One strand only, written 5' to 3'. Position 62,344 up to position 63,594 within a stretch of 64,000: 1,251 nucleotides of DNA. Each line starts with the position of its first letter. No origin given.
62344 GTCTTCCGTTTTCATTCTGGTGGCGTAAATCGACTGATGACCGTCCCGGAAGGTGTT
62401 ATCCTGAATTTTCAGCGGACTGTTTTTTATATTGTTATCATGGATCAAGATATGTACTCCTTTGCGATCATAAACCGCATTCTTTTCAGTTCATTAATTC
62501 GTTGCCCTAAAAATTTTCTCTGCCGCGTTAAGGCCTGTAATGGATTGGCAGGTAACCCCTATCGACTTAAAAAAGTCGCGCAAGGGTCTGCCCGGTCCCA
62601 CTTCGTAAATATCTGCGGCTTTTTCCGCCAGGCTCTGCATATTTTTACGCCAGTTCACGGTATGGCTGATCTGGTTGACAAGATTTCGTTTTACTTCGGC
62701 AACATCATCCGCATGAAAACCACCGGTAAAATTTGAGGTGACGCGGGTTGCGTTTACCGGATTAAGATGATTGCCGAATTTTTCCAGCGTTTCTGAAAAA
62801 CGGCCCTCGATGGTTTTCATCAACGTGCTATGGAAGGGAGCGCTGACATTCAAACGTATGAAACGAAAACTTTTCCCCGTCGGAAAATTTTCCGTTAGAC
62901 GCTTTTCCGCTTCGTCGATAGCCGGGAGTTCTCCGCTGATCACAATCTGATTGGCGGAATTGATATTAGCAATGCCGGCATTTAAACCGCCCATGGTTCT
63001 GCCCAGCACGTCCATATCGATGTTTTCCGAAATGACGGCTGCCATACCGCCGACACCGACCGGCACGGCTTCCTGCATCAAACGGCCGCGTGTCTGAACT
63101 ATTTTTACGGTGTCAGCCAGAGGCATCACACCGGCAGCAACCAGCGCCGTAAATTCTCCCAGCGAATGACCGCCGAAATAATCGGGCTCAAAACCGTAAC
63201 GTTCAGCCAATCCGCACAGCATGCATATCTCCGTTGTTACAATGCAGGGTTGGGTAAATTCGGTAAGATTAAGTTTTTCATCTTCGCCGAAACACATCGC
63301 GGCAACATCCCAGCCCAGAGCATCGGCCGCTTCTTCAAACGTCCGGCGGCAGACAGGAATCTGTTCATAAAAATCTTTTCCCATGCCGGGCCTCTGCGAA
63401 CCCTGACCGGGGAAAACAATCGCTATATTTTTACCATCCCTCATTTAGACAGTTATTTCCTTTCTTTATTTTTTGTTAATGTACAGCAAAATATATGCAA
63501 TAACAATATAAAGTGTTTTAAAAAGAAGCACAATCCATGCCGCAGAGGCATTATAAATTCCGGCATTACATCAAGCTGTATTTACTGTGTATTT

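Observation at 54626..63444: Self-contained 10-gene type II FAS/PKS-like operon with private ACP, PPTase and glycerolipid-type acyltransferase, an ACAD, and no enoyl-ACP reductase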

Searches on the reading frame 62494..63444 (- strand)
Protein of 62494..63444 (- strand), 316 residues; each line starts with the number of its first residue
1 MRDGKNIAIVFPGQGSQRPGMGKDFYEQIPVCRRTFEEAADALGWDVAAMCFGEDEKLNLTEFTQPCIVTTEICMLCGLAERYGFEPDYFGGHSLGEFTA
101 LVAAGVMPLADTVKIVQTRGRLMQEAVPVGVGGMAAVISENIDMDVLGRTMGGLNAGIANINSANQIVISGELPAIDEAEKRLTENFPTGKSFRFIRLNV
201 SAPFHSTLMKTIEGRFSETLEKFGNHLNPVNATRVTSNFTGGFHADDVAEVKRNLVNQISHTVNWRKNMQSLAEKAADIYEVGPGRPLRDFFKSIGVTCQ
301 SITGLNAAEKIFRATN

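Call 3: search_protein_families(library=pfam, proteins=[window:62494-63444:-])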
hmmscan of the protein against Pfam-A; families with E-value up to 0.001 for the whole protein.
window:62494-63444:- (316 aa): 1 family
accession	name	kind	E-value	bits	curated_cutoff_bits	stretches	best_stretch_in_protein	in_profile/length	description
PF00698.26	Acyl_transf_1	-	8.5e-28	98.2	32.7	1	10-272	3-254/319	Acyl transferase domain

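Call 4: search_protein_families(library=ncbifam, proteins=[window:62494-63444:-])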
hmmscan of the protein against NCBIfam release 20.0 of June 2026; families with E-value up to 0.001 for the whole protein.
window:62494-63444:- (316 aa): 8 families
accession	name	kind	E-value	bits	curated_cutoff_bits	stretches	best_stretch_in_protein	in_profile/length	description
TIGR00128.1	fabD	equivalog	1.6e-72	244.4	260.9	1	6-295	2-286/290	ACP S-malonyltransferase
TIGR03131.1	malonate_mdcH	equivalog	4.5e-48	164.2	297.9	1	7-299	1-279/297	malonate decarboxylase subunit epsilon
NF045894.1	PKS_plus_SDR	equivalog_domain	1.7e-47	161.8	1740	1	5-289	530-808/1515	type I polyketide synthase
TIGR02813.1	omega_3_PfaA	subfamily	1.4e-28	98.3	1010.1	1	6-285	580-869/2582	polyketide-type polyunsaturated fatty acid synthase PfaA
NF037941.1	PKS_NbtC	equivalog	1.1e-26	93.1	1150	1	5-221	95-308/1027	nocobactin polyketide synthase NbtC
NF037940.1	PKS_MbtD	equivalog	5.8e-21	74.3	1150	1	3-222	88-303/978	mycobactin polyketide synthase MbtD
NF041183.1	Pks2_ls1_myc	equivalog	9.4e-14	49.2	2400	1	3-175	529-701/2086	sulfolipid-1 biosynthesis phthioceranic/hydroxyphthioceranic acid synthase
NF040607.1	mycolic_Pks13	equivalog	5.4e-13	47.3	2100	1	9-126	667-786/1680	polyketide synthase Pks13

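Call 9: find_encoding_contigs(protein=window:62494-63444:-, flank=10000, max_places=6)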
Protein window:62494-63444:- (316 aa): 7 contigs read that carry it; 6 places shown.
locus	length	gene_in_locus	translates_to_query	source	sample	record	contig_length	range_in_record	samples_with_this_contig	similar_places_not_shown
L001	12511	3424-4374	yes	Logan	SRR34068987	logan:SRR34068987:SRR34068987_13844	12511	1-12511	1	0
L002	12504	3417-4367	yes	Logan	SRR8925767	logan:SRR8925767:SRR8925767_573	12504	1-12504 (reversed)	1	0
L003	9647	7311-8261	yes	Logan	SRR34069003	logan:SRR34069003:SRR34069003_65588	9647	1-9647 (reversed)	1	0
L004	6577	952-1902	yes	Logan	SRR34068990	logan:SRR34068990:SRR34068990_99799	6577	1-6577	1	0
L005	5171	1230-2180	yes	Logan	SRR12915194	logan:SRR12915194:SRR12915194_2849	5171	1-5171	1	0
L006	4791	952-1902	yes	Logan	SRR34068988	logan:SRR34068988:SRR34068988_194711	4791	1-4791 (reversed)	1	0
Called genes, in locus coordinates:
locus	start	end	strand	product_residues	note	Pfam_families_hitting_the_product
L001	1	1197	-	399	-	?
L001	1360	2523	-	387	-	PF01210:NAD_Gly3P_dh_N (weak), PF02737:3HCDH_N, PF03721:UDPG_MGDP_dh_N (weak), PF00725:3HCDH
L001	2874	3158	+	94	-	-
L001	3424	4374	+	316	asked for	PF00698:Acyl_transf_1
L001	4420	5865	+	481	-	PF00682:HMGL-like, PF02436:PYC_OADA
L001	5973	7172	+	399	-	PF02771:Acyl-CoA_dh_N, PF02770:Acyl-CoA_dh_M, PF00441:Acyl-CoA_dh_1, PF08028:Acyl-CoA_dh_2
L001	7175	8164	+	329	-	PF08545:ACP_syn_III, PF08541:ACP_syn_III_C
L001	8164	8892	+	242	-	PF00106:adh_short, PF08659:KR, PF13561:adh_short_C2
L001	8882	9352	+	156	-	PF22817:ApeP-like, PF07977:FabA, PF22818:ApeI-like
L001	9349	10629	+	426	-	PF00109:ketoacyl-synt, PF02801:Ketoacyl-synt_C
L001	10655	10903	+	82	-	-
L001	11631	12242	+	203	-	PF01648:ACPS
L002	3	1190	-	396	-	?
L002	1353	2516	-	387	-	PF01210:NAD_Gly3P_dh_N (weak), PF02737:3HCDH_N, PF03721:UDPG_MGDP_dh_N (weak), PF00725:3HCDH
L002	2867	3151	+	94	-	-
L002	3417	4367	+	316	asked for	PF00698:Acyl_transf_1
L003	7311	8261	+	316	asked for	PF00698:Acyl_transf_1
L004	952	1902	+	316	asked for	PF00698:Acyl_transf_1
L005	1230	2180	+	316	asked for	PF00698:Acyl_transf_1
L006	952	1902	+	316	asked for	PF00698:Acyl_transf_1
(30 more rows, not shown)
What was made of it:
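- Checked: FabZ-type hotdog DH: the true start is probably 57986, giving 156 aa rather than 189 (call 9).
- Precomputed Pfam hits list ApeP-like and ApeI-like for the DH (call 9).
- Tried and rejected: APE membership, suggested by precomputed ApeP/ApeI Pfam hits (call 9).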
